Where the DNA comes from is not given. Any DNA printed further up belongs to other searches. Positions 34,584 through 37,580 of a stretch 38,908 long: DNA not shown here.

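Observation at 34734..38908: LanM / SAM-methyltransferase / Nif11-leader RiPP locus at the window edge, with a Cys-free core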

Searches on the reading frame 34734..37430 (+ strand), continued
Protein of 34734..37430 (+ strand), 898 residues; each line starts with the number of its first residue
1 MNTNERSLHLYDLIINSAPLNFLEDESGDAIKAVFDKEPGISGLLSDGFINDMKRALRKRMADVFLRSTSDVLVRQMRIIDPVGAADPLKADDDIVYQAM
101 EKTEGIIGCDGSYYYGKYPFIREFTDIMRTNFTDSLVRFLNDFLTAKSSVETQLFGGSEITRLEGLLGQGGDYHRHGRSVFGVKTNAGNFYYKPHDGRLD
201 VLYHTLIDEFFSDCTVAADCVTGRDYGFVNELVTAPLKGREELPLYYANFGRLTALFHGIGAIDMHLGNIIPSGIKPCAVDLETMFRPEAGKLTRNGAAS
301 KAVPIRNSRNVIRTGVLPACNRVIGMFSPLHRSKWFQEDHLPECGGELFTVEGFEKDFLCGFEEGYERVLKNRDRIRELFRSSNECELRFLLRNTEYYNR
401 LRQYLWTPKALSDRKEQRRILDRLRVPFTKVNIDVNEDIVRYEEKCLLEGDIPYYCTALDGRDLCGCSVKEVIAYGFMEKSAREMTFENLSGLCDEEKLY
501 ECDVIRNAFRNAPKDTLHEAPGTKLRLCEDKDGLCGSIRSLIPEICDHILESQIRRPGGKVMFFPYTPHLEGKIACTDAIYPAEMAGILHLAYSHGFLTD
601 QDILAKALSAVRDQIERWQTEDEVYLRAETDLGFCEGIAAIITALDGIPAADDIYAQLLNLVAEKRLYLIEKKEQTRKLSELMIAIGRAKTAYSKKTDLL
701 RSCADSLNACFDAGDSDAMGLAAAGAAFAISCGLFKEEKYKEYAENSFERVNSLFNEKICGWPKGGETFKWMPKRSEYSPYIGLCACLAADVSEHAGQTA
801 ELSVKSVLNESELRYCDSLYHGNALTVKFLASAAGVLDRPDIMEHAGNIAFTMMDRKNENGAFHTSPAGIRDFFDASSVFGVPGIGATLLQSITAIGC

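Call 41: find_encoding_contigs(protein=P0003, flank=10000, max_places=2)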
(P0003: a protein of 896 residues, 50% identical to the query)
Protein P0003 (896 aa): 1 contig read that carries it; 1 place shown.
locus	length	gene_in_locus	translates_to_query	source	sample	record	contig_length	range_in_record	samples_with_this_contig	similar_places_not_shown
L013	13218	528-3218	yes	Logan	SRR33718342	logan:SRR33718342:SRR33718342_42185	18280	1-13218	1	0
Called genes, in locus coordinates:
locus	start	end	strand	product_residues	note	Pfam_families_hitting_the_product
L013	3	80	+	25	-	?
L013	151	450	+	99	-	PF01740:STAS, PF13466:STAS_2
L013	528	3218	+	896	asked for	PF13575:DUF4135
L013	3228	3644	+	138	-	-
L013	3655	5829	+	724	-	PF03412:Peptidase_C39, PF13529:Peptidase_C39_2 (weak), PF00664:ABC_membrane, PF02463:SMC_N (weak), PF00005:ABC_tran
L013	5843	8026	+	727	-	PF00664:ABC_membrane, PF00005:ABC_tran, PF02463:SMC_N (faint)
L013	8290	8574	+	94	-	-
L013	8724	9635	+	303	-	PF13489:Methyltransf_23, PF01209:Ubie_methyltran, PF07021:MetW, PF05175:MTS (faint), PF08241:Methyltransf_11, PF08242:Methyltransf_12, PF13649:Methyltransf_25, PF13847:Methyltransf_31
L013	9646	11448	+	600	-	PF02624:YcaO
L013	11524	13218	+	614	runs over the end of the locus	PF02624:YcaO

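Call 50: search_solved_structures(query=L002:6389-7168:+, max_evalue=0.01)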
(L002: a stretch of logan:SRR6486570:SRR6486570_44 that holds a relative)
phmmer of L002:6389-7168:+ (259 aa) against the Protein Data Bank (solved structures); distinct sequences matched with E-value up to 0.01: 3.
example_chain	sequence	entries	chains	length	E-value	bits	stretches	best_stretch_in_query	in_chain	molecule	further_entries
1sqs_A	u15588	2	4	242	5.4e-11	45.4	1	61-158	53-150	conserved hypothetical protein | Hypothetical protein SP1951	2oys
1t0i_A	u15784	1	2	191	0.0045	19.4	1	87-192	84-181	YLR011wp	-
1rtt_A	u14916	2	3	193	0.0079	18.7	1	79-141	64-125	conserved hypothetical protein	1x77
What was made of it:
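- Tried and rejected: A PDB sequence search with the flavoprotein gave only uncharacterised FMN-reductase-fold proteins (call 50), so its role stays inferred.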

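Call 60: find_encoding_contigs(protein=P0009, flank=10000, max_places=1)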
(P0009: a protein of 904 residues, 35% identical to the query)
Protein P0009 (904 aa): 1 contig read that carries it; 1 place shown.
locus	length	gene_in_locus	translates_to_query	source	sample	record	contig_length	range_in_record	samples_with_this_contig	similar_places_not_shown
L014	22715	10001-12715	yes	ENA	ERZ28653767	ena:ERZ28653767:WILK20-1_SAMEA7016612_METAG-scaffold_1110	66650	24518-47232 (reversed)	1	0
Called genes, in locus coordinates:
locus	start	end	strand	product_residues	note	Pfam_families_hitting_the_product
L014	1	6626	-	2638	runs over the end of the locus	PF05738:Cna_B, PF09479:Flg_new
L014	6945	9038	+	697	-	PF07694:5TM-5TMR_LYT, PF00672:HAMP (weak), PF07228:SpoIIE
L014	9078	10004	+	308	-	PF13489:Methyltransf_23, PF01209:Ubie_methyltran, PF13679:Methyltransf_32 (weak), PF05175:MTS (weak), PF13847:Methyltransf_31, PF08241:Methyltransf_11, PF08242:Methyltransf_12, PF13649:Methyltransf_25, +1 more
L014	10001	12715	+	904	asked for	PF13575:DUF4135, PF05147:LANC_like (weak)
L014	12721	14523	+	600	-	PF02624:YcaO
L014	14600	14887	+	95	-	-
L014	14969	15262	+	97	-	-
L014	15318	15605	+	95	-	-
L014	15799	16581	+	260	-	PF03358:FMN_red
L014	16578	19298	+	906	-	PF13575:DUF4135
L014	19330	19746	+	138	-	-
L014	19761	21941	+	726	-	PF03412:Peptidase_C39, PF13529:Peptidase_C39_2 (faint), PF00664:ABC_membrane, PF02463:SMC_N (weak), PF00005:ABC_tran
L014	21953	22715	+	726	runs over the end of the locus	PF00664:ABC_membrane, PF00005:ABC_tran, PF02463:SMC_N (faint)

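Call 61: find_encoding_contigs(protein=P0041, flank=10000, max_places=1)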
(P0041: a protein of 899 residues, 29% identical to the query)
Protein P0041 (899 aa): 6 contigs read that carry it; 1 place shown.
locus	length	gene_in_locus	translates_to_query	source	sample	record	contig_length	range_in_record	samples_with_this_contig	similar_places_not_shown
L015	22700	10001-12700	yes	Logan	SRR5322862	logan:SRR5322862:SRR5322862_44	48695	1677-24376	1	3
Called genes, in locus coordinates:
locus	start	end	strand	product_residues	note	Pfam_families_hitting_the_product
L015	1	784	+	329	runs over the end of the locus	PF00583:Acetyltransf_1, PF13673:Acetyltransf_10, PF13508:Acetyltransf_7, PF00881:Nitroreductase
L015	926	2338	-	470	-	PF01235:Na_Ala_symp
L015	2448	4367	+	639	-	PF00144:Beta-lactamase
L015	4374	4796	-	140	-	-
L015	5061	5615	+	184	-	-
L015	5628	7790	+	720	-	PF03412:Peptidase_C39, PF13529:Peptidase_C39_2 (weak), PF00664:ABC_membrane, PF00005:ABC_tran, PF02463:SMC_N (faint)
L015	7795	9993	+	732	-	PF00664:ABC_membrane, PF00005:ABC_tran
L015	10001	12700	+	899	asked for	PF13575:DUF4135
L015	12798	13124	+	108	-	-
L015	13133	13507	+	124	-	PF07862:Nif11 (faint)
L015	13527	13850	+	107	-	-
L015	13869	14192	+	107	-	-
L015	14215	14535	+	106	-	-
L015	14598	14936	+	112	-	-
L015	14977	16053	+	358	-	PF04055:Radical_SAM, PF13186:SPASM (weak)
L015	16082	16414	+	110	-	-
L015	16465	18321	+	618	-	PF13575:DUF4135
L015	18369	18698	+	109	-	-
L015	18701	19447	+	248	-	PF02525:Flavodoxin_2 (weak), PF03358:FMN_red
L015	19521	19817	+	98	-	PF01740:STAS, PF13466:STAS_2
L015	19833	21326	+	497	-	PF13581:HATPase_c_2, PF01757:Acyl_transf_3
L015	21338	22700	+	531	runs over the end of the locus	PF07228:SpoIIE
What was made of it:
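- On LanJB dehydro-amino-acid reductases: It co-occurs with the dehydratase even without YcaO (call 61).
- The flavoprotein travels with the dehydratase even where YcaO is absent (L015, call 61). L015-type relatives have no YcaO within 10 kb on either side of the gene (call 61).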

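Call 62: find_encoding_contigs(protein=P0007, flank=10000, max_places=1)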
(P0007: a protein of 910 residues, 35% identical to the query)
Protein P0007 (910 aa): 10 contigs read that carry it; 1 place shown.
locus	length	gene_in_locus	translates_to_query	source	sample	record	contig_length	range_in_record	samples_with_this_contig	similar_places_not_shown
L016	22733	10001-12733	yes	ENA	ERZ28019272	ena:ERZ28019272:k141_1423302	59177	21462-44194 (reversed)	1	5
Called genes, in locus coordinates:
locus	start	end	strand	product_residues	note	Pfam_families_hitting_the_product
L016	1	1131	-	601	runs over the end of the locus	PF02624:YcaO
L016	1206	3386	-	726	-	PF02463:SMC_N (weak), PF00664:ABC_membrane, PF00005:ABC_tran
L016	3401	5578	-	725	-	PF03412:Peptidase_C39, PF13529:Peptidase_C39_2 (faint), PF00664:ABC_membrane, PF02463:SMC_N (weak), PF00005:ABC_tran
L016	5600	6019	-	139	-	-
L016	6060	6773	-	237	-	PF02525:Flavodoxin_2, PF03358:FMN_red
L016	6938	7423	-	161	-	-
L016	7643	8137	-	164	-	-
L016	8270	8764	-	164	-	-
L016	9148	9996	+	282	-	PF01135:PCMT (weak), PF01209:Ubie_methyltran, PF13489:Methyltransf_23, PF05175:MTS (weak), PF13847:Methyltransf_31, PF08241:Methyltransf_11, PF08242:Methyltransf_12, PF13649:Methyltransf_25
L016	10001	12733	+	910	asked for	PF13575:DUF4135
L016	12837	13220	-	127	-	PF07862:Nif11 (faint)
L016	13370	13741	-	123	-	PF07862:Nif11 (faint)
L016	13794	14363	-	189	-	-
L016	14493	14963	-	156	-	PF07862:Nif11 (faint)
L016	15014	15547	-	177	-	-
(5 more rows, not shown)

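Call 68: predict_structure(alignment_id=A3)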
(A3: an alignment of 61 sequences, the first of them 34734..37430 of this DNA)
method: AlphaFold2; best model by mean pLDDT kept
length: 898 residues; sequences in the alignment: 61
mean_pLDDT: 93.6   pTM: 0.92
mean pLDDT of the five models: 93.6, 92.9, 92.7, 91.7, 91.6
residues with pLDDT >= 90: 776; 70-90: 104; 50-70: 15; < 50: 3
segments of 3 or more residues with pLDDT < 50: 1-3
pLDDT, mean of each block of 10 residues (from residue 1): 66 90 96 95 95 94 94 95 89 93 95 96 96 96 97 97 87 87 97 95 98 98 95 96 99 98 95 97 93 74 66 94 88 89 97 98 99 98 93 92 96 98 94 91 97 95 95 96 96 96 97 83 93 95 97 92 93 90 97 95 96 94 90 94 97 97 96 92 97 95 96 90 98 96 97 96 82 89 98 97 97 95 97 96 97 96 93 95 97 79
secondary structure, 60 per line:
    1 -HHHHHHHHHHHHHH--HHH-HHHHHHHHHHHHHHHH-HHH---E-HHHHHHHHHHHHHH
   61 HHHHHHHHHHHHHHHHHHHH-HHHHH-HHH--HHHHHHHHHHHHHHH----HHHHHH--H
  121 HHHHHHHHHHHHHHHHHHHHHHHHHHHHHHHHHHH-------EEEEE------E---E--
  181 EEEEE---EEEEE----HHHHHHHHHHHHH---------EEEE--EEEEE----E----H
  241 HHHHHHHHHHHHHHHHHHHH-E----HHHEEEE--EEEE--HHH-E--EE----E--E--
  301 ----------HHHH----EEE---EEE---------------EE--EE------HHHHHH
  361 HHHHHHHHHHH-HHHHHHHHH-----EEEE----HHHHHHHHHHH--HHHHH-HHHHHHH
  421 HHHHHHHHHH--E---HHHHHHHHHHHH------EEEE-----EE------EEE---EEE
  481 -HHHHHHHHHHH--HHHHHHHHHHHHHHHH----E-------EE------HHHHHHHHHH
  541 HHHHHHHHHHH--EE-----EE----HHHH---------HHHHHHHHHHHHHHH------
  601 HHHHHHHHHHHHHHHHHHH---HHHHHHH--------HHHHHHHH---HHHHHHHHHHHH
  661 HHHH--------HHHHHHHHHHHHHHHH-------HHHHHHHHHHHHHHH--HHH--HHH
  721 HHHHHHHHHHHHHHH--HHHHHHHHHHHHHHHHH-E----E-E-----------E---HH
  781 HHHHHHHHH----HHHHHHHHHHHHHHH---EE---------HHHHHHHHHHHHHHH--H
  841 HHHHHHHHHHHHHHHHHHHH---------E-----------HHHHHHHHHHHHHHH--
elements in order (helices of 4 or more, strands of 3 or more residues): H2-15 H22-37 H47-80 H82-86 H93-107 H112-117 H120-155 E163-167 E181-185 E189-193 H198-210 E220-223 E226-230 H240-260 E270-273 E276-279 H311-314 E319-321 E325-327 H355-371 H373-381 E387-390 H395-405 H408-412 H414-430 H437-448 E455-458 E472-474 E478-480 H482-492 H495-510 H531-551 H567-570 H580-594 H601-619 H623-629 H638-645 H649-664 H673-688 H696-710 H718-735 H738-754 H779-789 H794-808 H823-837 H840-860 H882-896

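Call 70: fold_search(model_id=the predicted structure, library=pdb)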
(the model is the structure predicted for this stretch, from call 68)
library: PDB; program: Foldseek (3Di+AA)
matches with E <= 10: 1322; with E <= 0.001: 11
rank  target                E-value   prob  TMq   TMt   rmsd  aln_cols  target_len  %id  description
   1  6st5                  1.4e-26  1.00  0.49  0.48  12.4       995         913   16  crystal structure of LicM2 (released 2022-08-10)
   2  5dzt                  1.9e-26  1.00  0.47  0.47  13.5       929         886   15  Crystal structure of class II lanthipeptide synthetase CylM in complex with AMP (released 2015-10-14)
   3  8sam_A                1.4e-05  1.00  0.28  0.29  20.9       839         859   10  Crystal structure of class III lanthipeptide synthetase LP-GS-ThurKC in complex with ATP (released 2023-10-11)
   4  3t33                  4.8e-05  1.00  0.28  0.56   9.7       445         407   15  Crystal Structure of Arabidopsis GCR2 (released 2013-04-17)
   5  6wq1_A                5.5e-05  1.00  0.28  0.57   6.9       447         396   13  Eukaryotic LanCL2 protein (released 2021-05-05)
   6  6wq1_C                6.0e-05  1.00  0.29  0.59   7.5       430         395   12  Eukaryotic LanCL2 protein (released 2021-05-05)
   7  8car                  1.1e-04  1.00  0.27  0.29  20.0       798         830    9  Discovery of the lanthipeptide Curvocidin and structural insights into its trifunctional synthetase CuvL (released 2023-06-14)
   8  8cav_A                1.1e-04  1.00  0.28  0.29  18.8       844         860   11  Discovery of the lanthipeptide Curvocidin and structural insights into its trifunctional synthetase CuvL (released 2023-06-14)
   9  8cav_B                1.3e-04  1.00  0.27  0.28  21.6       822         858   12  Discovery of the lanthipeptide Curvocidin and structural insights into its trifunctional synthetase CuvL (released 2023-06-14)
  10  8sao_B                7.1e-04  1.00  0.27  0.29  21.2       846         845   10  Crystal structure of class III lanthipeptide synthetase ThurKC in complex with ThurA1 leader peptide (released 2023-11-01)
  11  3wkf                  9.2e-04  1.00  0.24  0.44   8.5       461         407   13  Crystal structure of cellobiose 2-epimerase (released 2013-12-25)
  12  3e6u_A                1.0e-03  1.00  0.29  0.57   6.0       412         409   13  Crystal structure of Human LanCL1 (released 2009-06-23)
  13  3e6u_D                1.0e-03  1.00  0.27  0.53   8.3       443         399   13  Crystal structure of Human LanCL1 (released 2009-06-23)
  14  3e6u_B                1.1e-03  1.00  0.28  0.56   6.6       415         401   14  Crystal structure of Human LanCL1 (released 2009-06-23)
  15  3vw5_A                1.2e-03  1.00  0.23  0.45   9.8       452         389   11  Crystal structure of sugar epimerase from ruminal bacterium (released 2013-06-26)
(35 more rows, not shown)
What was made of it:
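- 34734..37430 (+): LanM-like dehydratase of the zinc-free 'LanMbC'/LahM1 type, 898 aa: a DUF4135 kinase/eliminase domain plus a LanC-like alpha/alpha-toroid without zinc ligands. AF2 pLDDT 93.6; Foldseek top hits LicM2 6ST5 and CylM 5DZT, E~1e-26 over the full length (calls 68, 70).
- The two-domain LanM fold is retained (calls 68, 70). The overall fold equals that of CylM/LicM2 (call 70).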

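Call 71: search_solved_structures(query=L002:9889-10380:+, max_evalue=0.00001, show_alignments=1)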
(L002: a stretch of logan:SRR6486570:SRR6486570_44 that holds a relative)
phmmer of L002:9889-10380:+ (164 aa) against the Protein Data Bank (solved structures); distinct sequences matched with E-value up to 0.00001: 12.
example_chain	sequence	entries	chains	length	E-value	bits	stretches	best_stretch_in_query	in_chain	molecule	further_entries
6mpz_A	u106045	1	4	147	4.8e-51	176.2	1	12-147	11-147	Double Glycine Motif Protease domain from AMS/PCAT Transporter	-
4s0f_A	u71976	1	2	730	9.7e-15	58.2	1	20-151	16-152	ABC-type bacteriocin transporter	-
4ry2_A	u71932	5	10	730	9.7e-15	58.2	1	20-151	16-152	ABC-type bacteriocin transporter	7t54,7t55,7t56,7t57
8vp3_A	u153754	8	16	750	1e-14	58.1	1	20-151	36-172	ABC-type bacteriocin transporter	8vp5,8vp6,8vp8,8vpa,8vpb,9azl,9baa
7n87_A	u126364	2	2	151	1.5e-14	57.6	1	20-149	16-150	ABC-type bacteriocin transporter | Peptidase C39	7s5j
6v9z_A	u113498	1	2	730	1.8e-13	54.1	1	20-151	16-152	ABC-type bacteriocin transporter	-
8vp9_A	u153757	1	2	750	2.5e-13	53.6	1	19-151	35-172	ABC-type bacteriocin transporter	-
8hf6_A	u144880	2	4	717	2.1e-08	37.6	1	22-147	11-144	Competence factor transporting ATP-binding protein/permease ComA | Transport/processing ATP-binding protein ComA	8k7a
8hf4_A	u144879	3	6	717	2.1e-08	37.6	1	22-147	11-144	Transport/processing ATP-binding protein ComA | Competence factor transporting ATP-binding protein/permease ComA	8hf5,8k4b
8hf7_A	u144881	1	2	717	2.1e-08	37.6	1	22-147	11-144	Competence factor transporting ATP-binding protein/permease ComA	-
5xe8_A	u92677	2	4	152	1.2e-06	31.9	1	21-139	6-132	Putative ABC transporter, ATP-binding protein ComA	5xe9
3k8u_A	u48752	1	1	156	1.2e-06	31.9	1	20-139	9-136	Putative ABC transporter, ATP-binding protein ComA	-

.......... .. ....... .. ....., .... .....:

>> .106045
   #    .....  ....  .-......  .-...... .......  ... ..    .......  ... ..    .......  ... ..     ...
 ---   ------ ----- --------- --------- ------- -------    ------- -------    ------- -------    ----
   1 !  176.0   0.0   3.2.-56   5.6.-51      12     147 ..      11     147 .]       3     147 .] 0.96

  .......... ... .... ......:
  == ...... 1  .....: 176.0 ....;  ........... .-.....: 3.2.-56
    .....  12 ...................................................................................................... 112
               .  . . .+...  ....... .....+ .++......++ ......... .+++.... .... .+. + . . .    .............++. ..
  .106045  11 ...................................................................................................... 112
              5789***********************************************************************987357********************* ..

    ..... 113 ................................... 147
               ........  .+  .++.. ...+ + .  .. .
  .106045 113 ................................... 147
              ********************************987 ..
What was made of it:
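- On lah-type RiPP cluster (C6A11 lah): The protease domain matches 6MPZ at E=4.8e-51 (call 71).
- Closest known: lah cluster of Lachnospiraceae bacterium C6A11. Same: The LahT150 protease domain matches at E=4.8e-51 (call 71).
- Exporter protease domain against LahT150 6MPZ: E=4.8e-51 (call 71).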
